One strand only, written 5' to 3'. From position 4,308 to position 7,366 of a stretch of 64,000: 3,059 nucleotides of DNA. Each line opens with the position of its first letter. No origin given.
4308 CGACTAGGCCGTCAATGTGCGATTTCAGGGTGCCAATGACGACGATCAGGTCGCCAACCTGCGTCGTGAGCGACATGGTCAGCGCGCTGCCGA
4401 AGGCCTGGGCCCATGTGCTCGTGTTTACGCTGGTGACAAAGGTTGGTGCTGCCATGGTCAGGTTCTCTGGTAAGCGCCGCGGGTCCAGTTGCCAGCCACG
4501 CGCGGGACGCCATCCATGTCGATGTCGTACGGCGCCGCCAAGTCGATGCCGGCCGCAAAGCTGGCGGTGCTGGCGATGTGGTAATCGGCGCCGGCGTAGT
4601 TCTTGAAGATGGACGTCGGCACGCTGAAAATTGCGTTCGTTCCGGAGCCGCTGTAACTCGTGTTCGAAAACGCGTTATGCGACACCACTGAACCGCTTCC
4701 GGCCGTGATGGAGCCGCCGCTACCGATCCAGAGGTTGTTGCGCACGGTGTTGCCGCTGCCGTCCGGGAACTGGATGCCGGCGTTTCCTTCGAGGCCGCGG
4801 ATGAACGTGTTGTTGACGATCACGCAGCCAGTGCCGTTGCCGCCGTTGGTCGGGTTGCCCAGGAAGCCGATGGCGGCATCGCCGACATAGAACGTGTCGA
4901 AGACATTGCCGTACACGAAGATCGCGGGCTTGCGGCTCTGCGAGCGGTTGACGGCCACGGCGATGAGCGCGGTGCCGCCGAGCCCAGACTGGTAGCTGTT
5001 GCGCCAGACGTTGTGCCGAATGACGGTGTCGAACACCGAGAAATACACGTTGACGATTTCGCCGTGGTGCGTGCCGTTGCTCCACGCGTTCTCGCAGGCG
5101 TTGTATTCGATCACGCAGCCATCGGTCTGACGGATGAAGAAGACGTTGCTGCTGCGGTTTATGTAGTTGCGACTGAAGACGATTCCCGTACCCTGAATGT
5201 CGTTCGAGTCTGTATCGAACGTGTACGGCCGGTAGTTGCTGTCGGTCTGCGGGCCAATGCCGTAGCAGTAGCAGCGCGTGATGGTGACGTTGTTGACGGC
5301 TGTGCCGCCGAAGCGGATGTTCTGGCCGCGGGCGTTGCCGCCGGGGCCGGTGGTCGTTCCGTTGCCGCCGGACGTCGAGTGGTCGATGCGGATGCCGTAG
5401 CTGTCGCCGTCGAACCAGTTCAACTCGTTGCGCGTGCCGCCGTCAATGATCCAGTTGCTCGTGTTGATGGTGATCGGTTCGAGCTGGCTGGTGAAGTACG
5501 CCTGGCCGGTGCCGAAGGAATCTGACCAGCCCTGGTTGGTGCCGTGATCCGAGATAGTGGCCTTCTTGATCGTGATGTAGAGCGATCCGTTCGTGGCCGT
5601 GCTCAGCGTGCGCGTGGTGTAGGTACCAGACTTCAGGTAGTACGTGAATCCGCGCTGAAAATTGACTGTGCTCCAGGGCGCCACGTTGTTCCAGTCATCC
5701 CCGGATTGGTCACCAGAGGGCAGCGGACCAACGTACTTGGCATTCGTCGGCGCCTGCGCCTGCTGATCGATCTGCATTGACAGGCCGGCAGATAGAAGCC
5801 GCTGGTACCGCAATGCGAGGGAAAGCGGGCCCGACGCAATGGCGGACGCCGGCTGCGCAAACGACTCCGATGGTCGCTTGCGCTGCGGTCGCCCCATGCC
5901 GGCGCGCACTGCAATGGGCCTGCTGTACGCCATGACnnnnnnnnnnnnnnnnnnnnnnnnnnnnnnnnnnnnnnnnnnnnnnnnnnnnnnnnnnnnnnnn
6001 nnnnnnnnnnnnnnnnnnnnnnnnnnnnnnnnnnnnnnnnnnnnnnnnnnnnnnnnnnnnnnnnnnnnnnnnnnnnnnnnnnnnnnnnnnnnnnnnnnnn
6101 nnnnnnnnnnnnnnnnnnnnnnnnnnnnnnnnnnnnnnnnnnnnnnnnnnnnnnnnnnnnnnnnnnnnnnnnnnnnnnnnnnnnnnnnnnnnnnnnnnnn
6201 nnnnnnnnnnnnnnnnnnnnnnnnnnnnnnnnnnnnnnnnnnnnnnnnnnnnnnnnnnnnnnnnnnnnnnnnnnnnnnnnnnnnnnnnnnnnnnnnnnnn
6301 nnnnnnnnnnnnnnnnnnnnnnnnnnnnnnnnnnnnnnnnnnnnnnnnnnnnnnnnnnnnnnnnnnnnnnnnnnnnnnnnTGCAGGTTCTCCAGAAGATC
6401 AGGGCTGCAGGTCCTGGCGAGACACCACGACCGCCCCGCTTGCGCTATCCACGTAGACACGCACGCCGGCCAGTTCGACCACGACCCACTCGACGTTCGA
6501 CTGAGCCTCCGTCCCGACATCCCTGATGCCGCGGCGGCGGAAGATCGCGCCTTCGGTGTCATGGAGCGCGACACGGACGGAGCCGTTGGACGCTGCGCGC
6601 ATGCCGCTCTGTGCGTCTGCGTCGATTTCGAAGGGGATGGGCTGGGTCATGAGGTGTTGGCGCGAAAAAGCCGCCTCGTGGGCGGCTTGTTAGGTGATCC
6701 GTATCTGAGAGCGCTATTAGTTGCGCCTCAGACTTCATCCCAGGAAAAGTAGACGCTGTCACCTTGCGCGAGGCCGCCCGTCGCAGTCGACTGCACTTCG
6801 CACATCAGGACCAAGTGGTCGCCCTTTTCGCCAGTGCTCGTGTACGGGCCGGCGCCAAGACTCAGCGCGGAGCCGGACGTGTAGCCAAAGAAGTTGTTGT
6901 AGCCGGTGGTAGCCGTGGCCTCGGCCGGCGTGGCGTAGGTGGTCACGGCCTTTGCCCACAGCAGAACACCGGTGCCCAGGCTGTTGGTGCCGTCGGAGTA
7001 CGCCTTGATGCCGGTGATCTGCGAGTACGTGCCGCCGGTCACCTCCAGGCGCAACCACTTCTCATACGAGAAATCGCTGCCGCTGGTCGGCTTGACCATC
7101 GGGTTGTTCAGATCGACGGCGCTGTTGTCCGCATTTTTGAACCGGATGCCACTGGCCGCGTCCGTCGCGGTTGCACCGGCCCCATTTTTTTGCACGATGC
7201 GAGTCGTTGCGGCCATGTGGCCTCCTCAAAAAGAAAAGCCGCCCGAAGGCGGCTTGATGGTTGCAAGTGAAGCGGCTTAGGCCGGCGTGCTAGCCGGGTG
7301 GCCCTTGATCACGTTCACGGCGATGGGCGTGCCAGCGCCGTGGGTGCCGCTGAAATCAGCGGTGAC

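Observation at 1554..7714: Eight-gene Thr/Ser/Gly-rich cassette inserted between the HK97 major capsid gene and the gp6-like connector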

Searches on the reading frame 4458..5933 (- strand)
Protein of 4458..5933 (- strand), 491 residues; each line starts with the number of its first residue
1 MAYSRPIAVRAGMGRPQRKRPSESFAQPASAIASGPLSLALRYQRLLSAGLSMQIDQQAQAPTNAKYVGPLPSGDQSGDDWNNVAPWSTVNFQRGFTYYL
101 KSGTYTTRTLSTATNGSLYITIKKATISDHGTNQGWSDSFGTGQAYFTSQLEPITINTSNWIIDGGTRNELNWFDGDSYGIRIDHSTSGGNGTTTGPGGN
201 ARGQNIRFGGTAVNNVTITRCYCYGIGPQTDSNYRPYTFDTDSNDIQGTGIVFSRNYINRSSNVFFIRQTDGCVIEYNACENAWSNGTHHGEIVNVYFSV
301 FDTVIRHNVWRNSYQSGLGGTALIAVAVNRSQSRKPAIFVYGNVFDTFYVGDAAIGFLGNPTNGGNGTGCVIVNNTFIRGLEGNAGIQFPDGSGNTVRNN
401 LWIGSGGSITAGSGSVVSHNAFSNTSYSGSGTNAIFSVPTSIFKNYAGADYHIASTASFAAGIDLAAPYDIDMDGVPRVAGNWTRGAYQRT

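Call 3: search_protein_families(library=pfam, proteins=[window:4458-5933:-], max_evalue=0.1)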
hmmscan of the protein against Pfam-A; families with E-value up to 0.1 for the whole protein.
window:4458-5933:- (491 aa): 0 families

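Call 4: search_protein_families(library=phrogs, proteins=[window:4458-5933:-], max_evalue=0.1)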
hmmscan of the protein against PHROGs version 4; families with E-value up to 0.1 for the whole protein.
window:4458-5933:- (491 aa): 0 families

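Call 30: search_solved_structures(query=window:4458-5933:-, max_evalue=10)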
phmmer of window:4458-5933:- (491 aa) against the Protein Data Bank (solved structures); distinct sequences matched with E-value up to 10: 9.
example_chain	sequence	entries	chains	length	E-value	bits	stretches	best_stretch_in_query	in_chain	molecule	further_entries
5vst_A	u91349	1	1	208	0.2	13.7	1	172-236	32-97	Biliary glycoprotein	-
4arp_A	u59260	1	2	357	0.21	13.6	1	412-488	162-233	PESTICIN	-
4aqn_A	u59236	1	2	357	0.29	13.2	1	412-488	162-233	PESTICIN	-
4arq_B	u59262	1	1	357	0.29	13.2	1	412-488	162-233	PESTICIN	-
4arm_B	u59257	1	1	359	0.29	13.2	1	412-488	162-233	PESTICIN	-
4arm_A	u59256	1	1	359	0.29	13.2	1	412-488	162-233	PESTICIN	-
4epf_A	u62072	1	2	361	0.29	13.2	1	412-488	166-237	Pesticin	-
4arq_A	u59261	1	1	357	0.3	13.1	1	412-488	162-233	PESTICIN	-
3vsg_A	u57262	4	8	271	0.83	11.7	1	166-229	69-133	2-amino-5-chlorophenol 1,6-dioxygenase alpha subunit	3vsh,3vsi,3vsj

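Call 82: find_homologous_proteins(query=window:4458-5933:-)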
Query window:4458-5933:- (491 aa): 58 proteins with E <= 0.001 among 8000 candidates.
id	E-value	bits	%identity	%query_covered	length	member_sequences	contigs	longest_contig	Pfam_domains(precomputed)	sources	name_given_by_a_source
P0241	2.6e-293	991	92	97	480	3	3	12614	-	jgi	jgi:hypothetical protein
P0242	1.0e-116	409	49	100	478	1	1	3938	-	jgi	jgi:hypothetical protein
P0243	8.2e-96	340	44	91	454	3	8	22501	-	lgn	-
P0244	9.6e-95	336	48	86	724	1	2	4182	PF07679.23,PF13313.12,PF13927.13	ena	-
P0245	2.9e-93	332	41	97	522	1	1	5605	-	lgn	-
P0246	1.1e-83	300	46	81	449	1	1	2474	-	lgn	-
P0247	3.4e-83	298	43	91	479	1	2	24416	-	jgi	-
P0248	5.6e-75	271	42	86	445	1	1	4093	-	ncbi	ncbi:MAG: hypothetical protein ACXVCD_15465 [Pseudobdellovibrionaceae bacterium]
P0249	3.7e-72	262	43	86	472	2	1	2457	-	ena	-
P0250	1.6e-70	257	41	81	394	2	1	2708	-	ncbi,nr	ncbi:MAG TPA: hypothetical protein PKA88_15485, partial [Polyangiaceae bacterium]|nr:hypothetical pr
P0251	3.5e-67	246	39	90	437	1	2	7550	-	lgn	-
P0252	2.0e-66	243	39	89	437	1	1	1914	-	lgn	-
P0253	3.1e-66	242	38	89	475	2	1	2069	-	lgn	-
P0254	1.2e-62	231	39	84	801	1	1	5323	PF17957.8,PF13385.14,PF00041.28,PF16656.12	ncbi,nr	ncbi:MAG TPA: LamG-like jellyroll fold domain-containing protein, partial [Clostridia bacterium]|nr:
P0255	4.8e-62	229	41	88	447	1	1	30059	-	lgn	-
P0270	1.8e-22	98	30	89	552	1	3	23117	PF13229.13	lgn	-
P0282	7.8e-18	83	31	81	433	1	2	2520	PF13229.13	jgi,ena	-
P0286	2.0e-16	78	50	20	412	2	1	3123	PF13229.13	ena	-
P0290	3.1e-15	74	29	90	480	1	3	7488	PF13229.13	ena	-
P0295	5.6e-11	60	25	86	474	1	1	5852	PF13229.13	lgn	-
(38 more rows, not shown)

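Call 85: search_solved_structures(query=A8, max_evalue=1)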
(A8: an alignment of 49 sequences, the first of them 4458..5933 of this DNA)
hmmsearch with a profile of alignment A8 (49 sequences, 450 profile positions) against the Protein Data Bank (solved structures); distinct sequences matched with E-value up to 1: 0.

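Call 92: predict_structure(alignment_id=A8)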
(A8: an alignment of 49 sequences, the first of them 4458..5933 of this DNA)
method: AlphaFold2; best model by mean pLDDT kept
length: 491 residues; sequences in the alignment: 49
mean_pLDDT: 85.2   pTM: 0.85
mean pLDDT of the five models: 85.2, 83.3, 82.8, 82.6, 82.4
residues with pLDDT >= 90: 317; 70-90: 92; 50-70: 22; < 50: 60
segments of 3 or more residues with pLDDT < 50: 1-5, 7-42, 52-58, 189-199
pLDDT, mean of each block of 10 residues (from residue 1): 40 38 39 42 51 48 92 97 97 97 96 93 97 97 93 92 97 97 77 48 82 95 84 83 89 97 93 97 90 91 97 88 92 92 96 89 89 96 84 96 92 96 90 95 95 87 94 89 88 57
secondary structure, 60 per line:
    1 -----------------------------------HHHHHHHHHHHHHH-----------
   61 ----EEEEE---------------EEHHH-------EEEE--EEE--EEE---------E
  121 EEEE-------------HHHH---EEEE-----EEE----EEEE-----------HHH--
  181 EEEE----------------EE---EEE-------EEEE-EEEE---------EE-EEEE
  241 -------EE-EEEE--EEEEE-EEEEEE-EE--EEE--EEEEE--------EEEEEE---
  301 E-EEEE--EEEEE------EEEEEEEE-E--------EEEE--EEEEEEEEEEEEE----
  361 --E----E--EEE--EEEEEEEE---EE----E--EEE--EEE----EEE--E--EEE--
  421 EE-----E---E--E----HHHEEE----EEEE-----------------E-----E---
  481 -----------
elements in order: H36-49 E65-69 E97-100 E103-105 E108-110 E120-124 H138-141 E145-148 E154-156 E161-164 E181-184 E206-208 E216-219 E221-224 E237-240 E251-254 E257-261 E263-268 E274-276 E279-283 E292-297 E303-306 E309-313 E320-327 E338-341 E344-356 E371-373 E376-383 E396-398 E401-403 E408-410 E416-418 E443-445 E450-453

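Call 94: fold_search(model_id=the predicted structure, library=pdb)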
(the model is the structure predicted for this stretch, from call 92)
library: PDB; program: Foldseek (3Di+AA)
matches with E <= 10: 415; with E <= 0.001: 33
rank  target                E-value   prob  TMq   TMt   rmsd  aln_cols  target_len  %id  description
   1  7v6i_A                4.7e-07  1.00  0.42  0.36  11.9       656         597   13  Crystal structure of lacto-N-biosidase BsaX from Bifidobacterium saguini, lacto-N-biose complex (released 2022-02-09)
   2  5gqc_D                8.1e-07  1.00  0.45  0.39   9.8       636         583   13  Crystal structure of lacto-N-biosidase LnbX from Bifidobacterium longum subsp. longum, ligand-free form (released 2017-04-19)
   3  7v6m_A                2.5e-06  1.00  0.40  0.35  12.7       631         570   12  Crystal structure of lacto-N-biosidase TnX from Tynzenella nexilis, lacto-N-biose complex (released 2022-02-09)
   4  1ru4                  2.6e-06  1.00  0.47  0.57   6.9       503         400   11  Crystal structure of pectate lyase Pel9A (released 2004-04-13)
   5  6kqt_A                6.5e-06  1.00  0.31  0.26  12.4       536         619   10  Crystal Structure of GH136 lacto-N-biosidase from Eubacterium ramulus - native protein (released 2020-06-10)
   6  6kqs_A                6.9e-06  1.00  0.34  0.27  13.9       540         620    9  Crystal Structure of GH136 lacto-N-biosidase from Eubacterium ramulus - selenomethionine derivative (released 2020-06-10)
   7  5gqc_A                9.4e-06  1.00  0.44  0.38  11.2       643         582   12  Crystal structure of lacto-N-biosidase LnbX from Bifidobacterium longum subsp. longum, ligand-free form (released 2017-04-19)
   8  6f7d                  1.7e-04  1.00  0.35  0.32   9.0       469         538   12  Crystal structure of Dettilon tailspike protein (gp208) (released 2018-12-19)
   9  7osf_A                1.9e-04  1.00  0.33  0.40  11.5       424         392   16  ABC Transporter complex NosDFYL, R-domain 1 (released 2022-06-22)
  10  6f7k_A                2.1e-04  1.00  0.34  0.31  10.3       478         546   14  Crystal structure of Dettilon tailspike protein (gp208) (released 2018-12-19)
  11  9j4l_A                2.4e-04  1.00  0.37  0.44   9.6       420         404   12  Crystal structure of GH9l Inulin fructotransferases (IFTase) (released 2024-09-04)
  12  6kfn                  2.6e-04  1.00  0.37  0.58   8.2       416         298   11  Crystal structure of alginate lyase from Paenibacillus sp. str. FPU-7 (released 2019-10-30)
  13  5olr_A                3.1e-04  1.00  0.45  0.51   7.6       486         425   13  Rhamnogalacturonan lyase (released 2017-11-29)
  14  4mr0_A                3.8e-04  1.00  0.31  0.33  13.2       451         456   12  Crystal structure of PfbA, a surface adhesin of Streptococcus pneumoniae (released 2014-02-05)
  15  8bwk_B                3.8e-04  0.99  0.30  0.22  12.2       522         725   12  Metagenomic derived PL6 alginate lyase (released 2023-12-20)
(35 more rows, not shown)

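Call 107: search_protein_families(library=padloc, proteins=[window:4458-5933:-], max_evalue=0.01)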
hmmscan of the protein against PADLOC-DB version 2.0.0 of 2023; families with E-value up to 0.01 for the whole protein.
window:4458-5933:- (491 aa): 0 families

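Call 108: search_protein_families(library=ncbifam, proteins=[window:4458-5933:-], max_evalue=0.01)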
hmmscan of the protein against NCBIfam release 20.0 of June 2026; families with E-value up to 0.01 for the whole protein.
window:4458-5933:- (491 aa): 0 families

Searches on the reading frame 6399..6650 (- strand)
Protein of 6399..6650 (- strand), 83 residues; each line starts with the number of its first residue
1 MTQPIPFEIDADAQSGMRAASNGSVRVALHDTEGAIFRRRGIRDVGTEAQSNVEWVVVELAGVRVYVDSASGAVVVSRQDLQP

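Call 3: search_protein_families(library=pfam, proteins=[window:6399-6650:-], max_evalue=0.1)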
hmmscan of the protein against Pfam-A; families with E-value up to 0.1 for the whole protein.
window:6399-6650:- (83 aa): 0 families

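Call 4: search_protein_families(library=phrogs, proteins=[window:6399-6650:-], max_evalue=0.1)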
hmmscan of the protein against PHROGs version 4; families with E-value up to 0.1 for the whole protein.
window:6399-6650:- (83 aa): 0 families

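Call 107: search_protein_families(library=padloc, proteins=[window:6399-6650:-], max_evalue=0.01)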
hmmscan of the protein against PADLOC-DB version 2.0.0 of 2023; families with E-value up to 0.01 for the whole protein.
window:6399-6650:- (83 aa): 0 families

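Call 108: search_protein_families(library=ncbifam, proteins=[window:6399-6650:-], max_evalue=0.01)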
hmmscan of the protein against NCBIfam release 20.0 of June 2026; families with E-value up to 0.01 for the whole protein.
window:6399-6650:- (83 aa): 0 families

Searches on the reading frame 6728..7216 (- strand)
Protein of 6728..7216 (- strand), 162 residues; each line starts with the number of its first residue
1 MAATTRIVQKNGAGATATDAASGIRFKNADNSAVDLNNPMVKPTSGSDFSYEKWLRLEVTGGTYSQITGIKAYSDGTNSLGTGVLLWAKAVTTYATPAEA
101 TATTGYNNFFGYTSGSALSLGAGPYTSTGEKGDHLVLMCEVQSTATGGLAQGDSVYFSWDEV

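Call 3: search_protein_families(library=pfam, proteins=[window:6728-7216:-], max_evalue=0.1)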
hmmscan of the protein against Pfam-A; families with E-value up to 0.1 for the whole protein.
window:6728-7216:- (162 aa): 0 families

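Call 4: search_protein_families(library=phrogs, proteins=[window:6728-7216:-], max_evalue=0.1)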
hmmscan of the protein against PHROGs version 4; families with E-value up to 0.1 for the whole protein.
window:6728-7216:- (162 aa): 0 families

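Call 90: search_solved_structures(query=A7, max_evalue=10)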
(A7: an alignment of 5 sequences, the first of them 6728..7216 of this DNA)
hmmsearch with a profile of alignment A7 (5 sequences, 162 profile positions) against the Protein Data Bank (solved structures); distinct sequences matched with E-value up to 10: 12.
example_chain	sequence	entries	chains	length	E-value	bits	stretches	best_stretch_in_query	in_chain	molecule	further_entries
5le3_A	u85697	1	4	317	0.33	14.1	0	4-23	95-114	DD_D12_09_D12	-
5le6_A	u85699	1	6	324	0.34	14.1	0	4-23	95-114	DD_D12_09_D12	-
6y0r_AAA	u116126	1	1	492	0.37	14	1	43-77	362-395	Chitooligosaccharide oxidase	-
5le7_A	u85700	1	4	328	0.38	13.9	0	4-23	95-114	DD_D12_13_D12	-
5le8_A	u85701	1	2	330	0.43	13.7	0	4-23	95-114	DD_D12_15_D12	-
5le4_A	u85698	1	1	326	0.54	13.4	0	4-23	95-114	DD_D12_11_D12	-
5leb_A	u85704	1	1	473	0.65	13.2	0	4-23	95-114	DDD_D12_06_D12_06_D12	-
7dne_A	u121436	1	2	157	1.1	12.4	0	4-23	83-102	DARPin 5m3_D12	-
5le2_A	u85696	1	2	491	1.4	12.1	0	4-23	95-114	DDD_D12_15_D12_15_D12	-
8dw2_A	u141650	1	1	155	1.4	12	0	4-38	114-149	SR22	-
5lec_A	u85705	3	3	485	1.8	11.8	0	4-23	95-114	DDD_D12_12_D12_12_D12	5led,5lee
6sa8_A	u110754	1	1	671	9.4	9.4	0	4-23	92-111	ring-like DARPin-Armadillo fusion H83_D01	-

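Call 107: search_protein_families(library=padloc, proteins=[window:6728-7216:-], max_evalue=0.01)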
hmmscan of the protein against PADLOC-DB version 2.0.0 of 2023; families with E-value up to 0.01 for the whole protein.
window:6728-7216:- (162 aa): 0 families

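Call 108: search_protein_families(library=ncbifam, proteins=[window:6728-7216:-], max_evalue=0.01)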
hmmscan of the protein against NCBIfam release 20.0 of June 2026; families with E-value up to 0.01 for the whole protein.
window:6728-7216:- (162 aa): 0 families
